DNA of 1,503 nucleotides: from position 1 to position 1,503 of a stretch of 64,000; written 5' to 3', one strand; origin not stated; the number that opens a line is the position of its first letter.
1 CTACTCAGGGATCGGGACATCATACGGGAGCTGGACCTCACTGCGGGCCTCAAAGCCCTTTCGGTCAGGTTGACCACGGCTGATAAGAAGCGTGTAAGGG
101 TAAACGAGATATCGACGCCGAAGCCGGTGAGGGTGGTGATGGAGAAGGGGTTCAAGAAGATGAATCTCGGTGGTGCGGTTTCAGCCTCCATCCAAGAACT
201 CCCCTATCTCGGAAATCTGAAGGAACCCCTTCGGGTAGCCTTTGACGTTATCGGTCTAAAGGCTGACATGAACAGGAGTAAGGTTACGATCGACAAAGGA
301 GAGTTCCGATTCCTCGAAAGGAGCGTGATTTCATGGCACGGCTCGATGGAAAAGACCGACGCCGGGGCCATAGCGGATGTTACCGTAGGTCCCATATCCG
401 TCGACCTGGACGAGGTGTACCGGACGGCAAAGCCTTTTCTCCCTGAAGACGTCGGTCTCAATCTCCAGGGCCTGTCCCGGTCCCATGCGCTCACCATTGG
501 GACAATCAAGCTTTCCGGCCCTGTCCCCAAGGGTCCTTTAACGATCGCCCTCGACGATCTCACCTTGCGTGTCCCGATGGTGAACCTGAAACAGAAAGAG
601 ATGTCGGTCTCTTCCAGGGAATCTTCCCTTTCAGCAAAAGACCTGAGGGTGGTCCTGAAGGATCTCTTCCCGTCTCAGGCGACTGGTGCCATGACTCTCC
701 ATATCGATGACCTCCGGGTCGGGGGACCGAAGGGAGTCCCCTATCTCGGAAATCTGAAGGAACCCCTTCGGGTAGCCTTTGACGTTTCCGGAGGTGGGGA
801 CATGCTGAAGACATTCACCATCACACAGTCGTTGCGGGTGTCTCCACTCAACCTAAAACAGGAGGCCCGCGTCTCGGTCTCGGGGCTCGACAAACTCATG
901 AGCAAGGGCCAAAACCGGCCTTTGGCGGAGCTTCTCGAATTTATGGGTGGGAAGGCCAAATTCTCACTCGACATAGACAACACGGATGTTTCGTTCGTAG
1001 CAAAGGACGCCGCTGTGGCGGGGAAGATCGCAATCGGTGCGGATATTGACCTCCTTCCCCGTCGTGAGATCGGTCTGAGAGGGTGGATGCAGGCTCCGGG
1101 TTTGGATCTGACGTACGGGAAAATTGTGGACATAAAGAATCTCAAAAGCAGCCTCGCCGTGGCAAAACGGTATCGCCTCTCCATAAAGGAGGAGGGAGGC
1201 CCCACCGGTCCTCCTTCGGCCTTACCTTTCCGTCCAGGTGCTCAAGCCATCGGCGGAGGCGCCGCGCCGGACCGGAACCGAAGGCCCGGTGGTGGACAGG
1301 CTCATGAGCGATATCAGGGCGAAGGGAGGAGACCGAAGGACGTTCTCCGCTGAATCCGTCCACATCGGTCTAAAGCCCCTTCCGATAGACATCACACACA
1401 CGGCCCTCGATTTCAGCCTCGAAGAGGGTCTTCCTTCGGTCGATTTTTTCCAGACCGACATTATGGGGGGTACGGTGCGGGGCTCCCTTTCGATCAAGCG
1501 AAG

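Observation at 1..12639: Envelope gene cluster linking a YdbH/YdbL-type module to a giant secreted TolB-TPR-CHAT protein, an SH3b protein and an M48 protease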

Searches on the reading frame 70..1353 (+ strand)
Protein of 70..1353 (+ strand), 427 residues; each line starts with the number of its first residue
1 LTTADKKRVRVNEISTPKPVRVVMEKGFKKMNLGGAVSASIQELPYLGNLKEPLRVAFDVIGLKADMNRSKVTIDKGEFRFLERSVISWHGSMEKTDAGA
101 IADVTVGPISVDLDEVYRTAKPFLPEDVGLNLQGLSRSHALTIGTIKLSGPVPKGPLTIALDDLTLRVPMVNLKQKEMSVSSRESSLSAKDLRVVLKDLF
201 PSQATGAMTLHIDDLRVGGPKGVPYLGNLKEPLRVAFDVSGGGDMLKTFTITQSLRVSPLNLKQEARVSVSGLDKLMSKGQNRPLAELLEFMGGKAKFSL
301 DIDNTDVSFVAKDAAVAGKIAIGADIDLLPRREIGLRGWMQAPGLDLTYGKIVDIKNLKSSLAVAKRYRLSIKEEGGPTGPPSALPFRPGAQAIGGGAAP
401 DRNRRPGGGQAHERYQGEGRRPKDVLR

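Call 4: search_protein_families(library=pfam, proteins=[window:70-1353:+], max_evalue=0.01)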
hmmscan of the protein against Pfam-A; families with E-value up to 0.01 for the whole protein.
window:70-1353:+ (427 aa): 0 families
